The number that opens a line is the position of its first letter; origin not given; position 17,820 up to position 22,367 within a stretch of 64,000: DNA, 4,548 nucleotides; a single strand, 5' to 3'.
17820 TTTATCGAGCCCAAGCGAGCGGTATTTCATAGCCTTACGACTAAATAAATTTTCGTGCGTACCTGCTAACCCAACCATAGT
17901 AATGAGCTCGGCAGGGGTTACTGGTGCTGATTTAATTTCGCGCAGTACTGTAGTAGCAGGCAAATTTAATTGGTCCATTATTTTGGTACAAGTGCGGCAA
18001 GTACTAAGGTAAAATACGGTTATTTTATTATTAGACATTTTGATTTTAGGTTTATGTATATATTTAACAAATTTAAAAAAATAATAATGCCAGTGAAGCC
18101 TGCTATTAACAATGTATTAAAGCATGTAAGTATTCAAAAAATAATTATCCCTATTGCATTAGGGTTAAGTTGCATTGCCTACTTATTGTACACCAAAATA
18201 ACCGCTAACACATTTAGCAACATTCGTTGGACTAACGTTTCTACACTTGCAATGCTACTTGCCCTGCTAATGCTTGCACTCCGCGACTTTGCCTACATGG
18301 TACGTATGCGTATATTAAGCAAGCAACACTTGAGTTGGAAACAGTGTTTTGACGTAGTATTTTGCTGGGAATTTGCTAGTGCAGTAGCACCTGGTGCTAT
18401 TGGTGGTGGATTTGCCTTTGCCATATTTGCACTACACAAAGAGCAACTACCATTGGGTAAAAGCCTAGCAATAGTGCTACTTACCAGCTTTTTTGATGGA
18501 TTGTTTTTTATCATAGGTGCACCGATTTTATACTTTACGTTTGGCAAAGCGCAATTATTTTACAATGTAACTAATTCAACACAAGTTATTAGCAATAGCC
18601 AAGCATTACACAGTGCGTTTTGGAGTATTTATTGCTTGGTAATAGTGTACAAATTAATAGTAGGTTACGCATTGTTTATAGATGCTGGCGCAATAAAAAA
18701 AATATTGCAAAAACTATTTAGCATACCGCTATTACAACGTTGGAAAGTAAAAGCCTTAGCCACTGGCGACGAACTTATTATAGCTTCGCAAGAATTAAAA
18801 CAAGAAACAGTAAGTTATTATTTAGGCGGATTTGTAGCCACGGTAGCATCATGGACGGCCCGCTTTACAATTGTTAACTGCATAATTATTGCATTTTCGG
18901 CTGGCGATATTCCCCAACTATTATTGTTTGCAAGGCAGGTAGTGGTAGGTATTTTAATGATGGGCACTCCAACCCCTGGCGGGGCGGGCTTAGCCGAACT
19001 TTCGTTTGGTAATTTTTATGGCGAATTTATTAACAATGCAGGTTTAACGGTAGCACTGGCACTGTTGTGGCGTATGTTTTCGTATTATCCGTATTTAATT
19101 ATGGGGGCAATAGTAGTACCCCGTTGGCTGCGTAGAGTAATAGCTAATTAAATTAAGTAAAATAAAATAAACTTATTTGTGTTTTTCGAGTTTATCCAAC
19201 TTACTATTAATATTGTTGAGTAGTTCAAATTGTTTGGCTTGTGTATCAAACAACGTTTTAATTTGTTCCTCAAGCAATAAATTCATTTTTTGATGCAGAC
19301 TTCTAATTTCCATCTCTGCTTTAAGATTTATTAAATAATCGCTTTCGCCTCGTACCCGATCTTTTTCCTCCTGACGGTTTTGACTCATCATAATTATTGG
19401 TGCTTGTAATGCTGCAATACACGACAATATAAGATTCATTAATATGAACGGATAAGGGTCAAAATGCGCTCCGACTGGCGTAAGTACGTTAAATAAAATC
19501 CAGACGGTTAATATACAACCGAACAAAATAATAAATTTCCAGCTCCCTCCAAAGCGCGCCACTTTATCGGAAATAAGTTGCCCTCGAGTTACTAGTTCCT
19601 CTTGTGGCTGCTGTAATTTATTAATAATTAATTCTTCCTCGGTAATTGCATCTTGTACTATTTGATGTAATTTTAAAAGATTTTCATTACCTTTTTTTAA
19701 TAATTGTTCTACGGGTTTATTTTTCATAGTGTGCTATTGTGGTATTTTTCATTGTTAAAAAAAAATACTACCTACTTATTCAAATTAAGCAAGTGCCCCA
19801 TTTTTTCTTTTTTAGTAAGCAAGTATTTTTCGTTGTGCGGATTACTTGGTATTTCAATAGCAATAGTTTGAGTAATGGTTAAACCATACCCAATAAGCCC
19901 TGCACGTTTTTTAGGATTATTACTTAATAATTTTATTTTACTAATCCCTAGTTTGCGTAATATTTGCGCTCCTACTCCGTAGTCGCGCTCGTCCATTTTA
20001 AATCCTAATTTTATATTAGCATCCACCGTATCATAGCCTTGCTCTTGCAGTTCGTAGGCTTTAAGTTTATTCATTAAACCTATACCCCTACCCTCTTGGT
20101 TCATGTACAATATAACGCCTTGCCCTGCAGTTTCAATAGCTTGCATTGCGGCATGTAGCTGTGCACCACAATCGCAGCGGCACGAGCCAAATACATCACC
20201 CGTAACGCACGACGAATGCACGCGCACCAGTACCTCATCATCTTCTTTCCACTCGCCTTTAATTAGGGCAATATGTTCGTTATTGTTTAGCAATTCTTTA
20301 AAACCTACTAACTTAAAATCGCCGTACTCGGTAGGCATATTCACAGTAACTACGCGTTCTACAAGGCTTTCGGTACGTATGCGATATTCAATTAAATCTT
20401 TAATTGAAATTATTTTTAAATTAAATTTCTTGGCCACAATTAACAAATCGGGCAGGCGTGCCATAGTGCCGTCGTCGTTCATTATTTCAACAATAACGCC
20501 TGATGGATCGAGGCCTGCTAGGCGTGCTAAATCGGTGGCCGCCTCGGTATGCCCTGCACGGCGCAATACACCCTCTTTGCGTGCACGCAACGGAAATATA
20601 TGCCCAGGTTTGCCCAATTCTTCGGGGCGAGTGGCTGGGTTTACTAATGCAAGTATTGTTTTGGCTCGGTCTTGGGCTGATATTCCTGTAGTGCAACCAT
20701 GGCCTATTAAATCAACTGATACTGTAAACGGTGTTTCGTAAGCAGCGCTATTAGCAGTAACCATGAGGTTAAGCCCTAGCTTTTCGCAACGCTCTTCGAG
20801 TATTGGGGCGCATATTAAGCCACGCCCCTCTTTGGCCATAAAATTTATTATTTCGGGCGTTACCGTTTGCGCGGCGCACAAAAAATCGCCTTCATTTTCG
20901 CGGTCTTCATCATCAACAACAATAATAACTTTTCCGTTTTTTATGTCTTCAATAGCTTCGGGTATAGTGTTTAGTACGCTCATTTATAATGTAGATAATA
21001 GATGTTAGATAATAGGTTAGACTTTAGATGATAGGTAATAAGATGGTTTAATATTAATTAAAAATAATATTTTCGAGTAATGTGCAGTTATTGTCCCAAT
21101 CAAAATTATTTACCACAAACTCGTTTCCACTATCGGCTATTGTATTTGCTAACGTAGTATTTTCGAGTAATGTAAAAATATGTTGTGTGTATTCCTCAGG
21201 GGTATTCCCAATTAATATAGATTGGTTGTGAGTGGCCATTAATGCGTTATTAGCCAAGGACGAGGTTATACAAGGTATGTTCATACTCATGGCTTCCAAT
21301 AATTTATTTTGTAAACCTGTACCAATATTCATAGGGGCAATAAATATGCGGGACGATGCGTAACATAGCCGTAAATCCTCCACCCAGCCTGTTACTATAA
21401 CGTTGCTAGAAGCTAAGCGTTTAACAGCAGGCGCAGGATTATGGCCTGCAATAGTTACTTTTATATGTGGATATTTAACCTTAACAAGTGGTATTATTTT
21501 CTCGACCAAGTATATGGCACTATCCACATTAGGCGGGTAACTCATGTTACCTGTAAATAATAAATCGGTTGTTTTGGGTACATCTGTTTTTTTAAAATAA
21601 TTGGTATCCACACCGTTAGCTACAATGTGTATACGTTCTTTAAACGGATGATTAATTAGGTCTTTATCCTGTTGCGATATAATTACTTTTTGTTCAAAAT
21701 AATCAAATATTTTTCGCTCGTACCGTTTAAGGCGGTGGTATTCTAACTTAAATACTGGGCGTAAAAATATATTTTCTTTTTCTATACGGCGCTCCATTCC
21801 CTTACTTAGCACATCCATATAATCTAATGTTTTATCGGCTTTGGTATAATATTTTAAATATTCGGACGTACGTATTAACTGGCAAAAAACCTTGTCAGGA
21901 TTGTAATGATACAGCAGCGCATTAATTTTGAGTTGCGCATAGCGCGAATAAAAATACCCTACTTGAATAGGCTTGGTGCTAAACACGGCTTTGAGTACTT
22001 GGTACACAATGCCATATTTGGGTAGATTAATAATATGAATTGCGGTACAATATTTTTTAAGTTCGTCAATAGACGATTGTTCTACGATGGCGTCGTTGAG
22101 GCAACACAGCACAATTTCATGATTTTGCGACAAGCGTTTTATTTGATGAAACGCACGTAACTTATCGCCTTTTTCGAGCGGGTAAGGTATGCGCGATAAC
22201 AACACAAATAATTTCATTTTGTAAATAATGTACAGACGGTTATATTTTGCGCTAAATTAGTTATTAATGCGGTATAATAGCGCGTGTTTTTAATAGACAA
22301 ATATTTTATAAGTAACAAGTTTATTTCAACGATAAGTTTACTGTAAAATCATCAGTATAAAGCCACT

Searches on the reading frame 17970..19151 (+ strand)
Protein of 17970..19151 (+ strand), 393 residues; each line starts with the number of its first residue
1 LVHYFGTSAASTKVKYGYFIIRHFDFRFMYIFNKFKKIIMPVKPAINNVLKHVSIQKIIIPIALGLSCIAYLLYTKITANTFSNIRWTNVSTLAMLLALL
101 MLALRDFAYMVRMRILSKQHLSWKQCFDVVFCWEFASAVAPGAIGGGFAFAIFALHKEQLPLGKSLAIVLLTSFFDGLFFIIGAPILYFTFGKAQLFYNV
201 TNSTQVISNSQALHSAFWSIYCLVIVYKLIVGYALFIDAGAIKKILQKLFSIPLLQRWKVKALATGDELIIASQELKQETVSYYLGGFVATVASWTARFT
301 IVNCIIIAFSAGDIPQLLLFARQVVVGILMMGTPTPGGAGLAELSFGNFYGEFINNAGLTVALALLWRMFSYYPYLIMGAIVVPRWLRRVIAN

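Call 63: search_protein_families(library=pfam, proteins=[window:17970-19151:+], max_evalue=0.001)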
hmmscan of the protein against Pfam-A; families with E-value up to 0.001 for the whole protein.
window:17970-19151:+ (393 aa): 1 family
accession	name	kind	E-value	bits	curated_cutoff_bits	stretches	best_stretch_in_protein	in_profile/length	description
PF03706.18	LPG_synthase_TM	-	1.4e-23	84.3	33.4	1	58-379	1-302/302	Lysylphosphatidylglycerol synthase TM region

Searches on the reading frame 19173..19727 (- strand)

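Call 7: search_protein_families(library=ncbifam, proteins=[window:19173-19727:-], max_evalue=0.01)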
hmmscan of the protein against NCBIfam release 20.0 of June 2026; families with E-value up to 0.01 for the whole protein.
window:19173-19727:- (184 aa): 0 families

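Call 63: search_protein_families(library=pfam, proteins=[window:19173-19727:-], max_evalue=0.001)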
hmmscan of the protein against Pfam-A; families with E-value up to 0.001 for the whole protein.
window:19173-19727:- (184 aa): 1 family
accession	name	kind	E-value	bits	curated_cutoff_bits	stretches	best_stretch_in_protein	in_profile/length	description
PF06210.16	DUF1003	-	4.2e-39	133.3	27.4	1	60-157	1-98/103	Protein of unknown function (DUF1003)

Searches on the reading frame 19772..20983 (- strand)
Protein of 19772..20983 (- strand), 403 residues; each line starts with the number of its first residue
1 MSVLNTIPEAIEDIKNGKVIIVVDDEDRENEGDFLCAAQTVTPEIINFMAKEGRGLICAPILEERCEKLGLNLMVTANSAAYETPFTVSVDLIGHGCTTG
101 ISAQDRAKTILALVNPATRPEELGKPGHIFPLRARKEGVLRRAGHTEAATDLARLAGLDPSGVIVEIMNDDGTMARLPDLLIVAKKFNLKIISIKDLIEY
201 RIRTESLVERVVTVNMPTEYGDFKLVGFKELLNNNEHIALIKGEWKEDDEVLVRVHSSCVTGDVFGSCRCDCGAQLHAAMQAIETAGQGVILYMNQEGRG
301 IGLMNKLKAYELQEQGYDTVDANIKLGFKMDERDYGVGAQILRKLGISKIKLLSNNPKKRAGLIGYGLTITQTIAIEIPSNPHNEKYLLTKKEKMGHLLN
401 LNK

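Call 7: search_protein_families(library=ncbifam, proteins=[window:19772-20983:-], max_evalue=0.01)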
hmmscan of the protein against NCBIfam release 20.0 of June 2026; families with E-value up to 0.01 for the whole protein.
window:19772-20983:- (403 aa): 12 families
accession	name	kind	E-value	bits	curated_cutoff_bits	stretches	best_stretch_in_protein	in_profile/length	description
NF006803.0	PRK09311.1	equivalog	1.7e-186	620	569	1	3-401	8-406/417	bifunctional 3,4-dihydroxy-2-butanone-4-phosphate synthase/GTP cyclohydrolase II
NF006806.0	PRK09319.1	equivalog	1.1e-182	608.5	764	1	4-400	11-410/561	bifunctional 3,4-dihydroxy-2-butanone-4-phosphate synthase/GTP cyclohydrolase II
NF010626.1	PRK14019.1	equivalog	8.8e-129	429.6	513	1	4-373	2-360/364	bifunctional 3,4-dihydroxy-2-butanone-4-phosphate synthase/GTP cyclohydrolase II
NF006805.0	PRK09318.1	equivalog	7.5e-112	374.1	486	1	12-401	6-382/387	bifunctional 3,4-dihydroxy-2-butanone-4-phosphate synthase/GTP cyclohydrolase II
NF009132.0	PRK12485.1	equivalog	5.3e-104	348.2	693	1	4-376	3-367/369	bifunctional 3,4-dihydroxy-2-butanone-4-phosphate synthase/GTP cyclohydrolase II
NF006804.0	PRK09314.1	equivalog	2e-95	319.8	432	1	4-375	3-338/339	bifunctional 3,4-dihydroxy-2-butanone 4-phosphate synthase/GTP cyclohydrolase II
NF001591.0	PRK00393.1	subfamily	2.1e-78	262.3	148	1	208-402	4-197/199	GTP cyclohydrolase II RibA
TIGR00506.1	ribB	equivalog_domain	9.1e-74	247.4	177.45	1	4-201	2-204/204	3,4-dihydroxy-2-butanone-4-phosphate synthase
TIGR00505.1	ribA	equivalog_domain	1.9e-73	246.1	205.85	1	210-399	2-191/191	GTP cyclohydrolase II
NF006456.0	PRK08815.1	equivalog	3.7e-63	214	464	1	147-402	122-368/376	GTP cyclohydrolase II RibA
NF004437.0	PRK05773.1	equivalog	4.5e-24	85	262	1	7-199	3-215/219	3,4-dihydroxy-2-butanone 4-phosphate synthase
NF005536.0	PRK07198.1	equivalog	1.3e-10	40.7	403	1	248-377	237-377/419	GTP cyclohydrolase II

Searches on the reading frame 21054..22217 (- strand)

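Call 7: search_protein_families(library=ncbifam, proteins=[window:21054-22217:-], max_evalue=0.01)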
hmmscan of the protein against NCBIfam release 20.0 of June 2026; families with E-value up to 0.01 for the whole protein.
window:21054-22217:- (387 aa): 8 families
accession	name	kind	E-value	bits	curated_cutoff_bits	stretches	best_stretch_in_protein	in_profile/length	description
TIGR03087.1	stp1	hypoth_equivalog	3.9e-83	279.8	316.65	1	5-384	3-393/397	TIGR03087 family PEP-CTERM/XrtA system glycosyltransferase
NF041876.1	EPS_EpsE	equivalog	2.3e-06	27.1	400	1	298-378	304-386/389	exopolysaccharide biosynthesis GT4 family glycosyltransferase EpsE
NF038229.1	Glyco4_Geo_Pelo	equivalog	2.3e-05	23.6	400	1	301-383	249-331/338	GPMC system family 4 glycosyltransferase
TIGR03088.1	stp2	hypoth_equivalog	6e-05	22.2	409.05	1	178-376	141-361/374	TIGR03088 family PEP-CTERM/XrtA system glycosyltransferase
NF047684.1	TeichurnBiosyTuaC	equivalog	0.0001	21.4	550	1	271-383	270-384/391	teichuronic acid biosynthesis protein TuaC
TIGR04047.1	MSMEG_0565_glyc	hypoth_equivalog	0.00014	21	259.85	0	161-211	126-176/373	MSMEG_0565 family glycosyltransferase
TIGR03999.1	thiol_BshA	equivalog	0.003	16.5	273.7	0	271-377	255-362/375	N-acetyl-alpha-D-glucosaminyl L-malate synthase BshA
TIGR02149.1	glgA_Coryne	subfamily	0.0062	15.7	302.4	0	281-376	276-378/391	glycogen synthase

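Call 86: search_protein_families(library=pfam, proteins=[window:21054-22217:-], max_evalue=0.1)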
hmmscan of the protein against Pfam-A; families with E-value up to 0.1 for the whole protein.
window:21054-22217:- (387 aa): 4 families
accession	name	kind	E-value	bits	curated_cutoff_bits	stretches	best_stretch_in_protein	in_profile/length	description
PF13692.12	Glyco_trans_1_4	-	8.1e-26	91.4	27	1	218-353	3-142/142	Glycosyl transferases group 1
PF00534.26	Glycos_transf_1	-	2.9e-10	40.4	26.4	1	208-363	6-168/172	Glycosyl transferases group 1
PF13524.12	Glyco_trans_1_2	-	2.6e-08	34.4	25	1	248-379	12-140/144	Glycosyl transferase-like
PF13439.12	Glyco_transf_4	-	0.0019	18.7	28.5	1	159-206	119-169/170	Glycosyltransferase Family 4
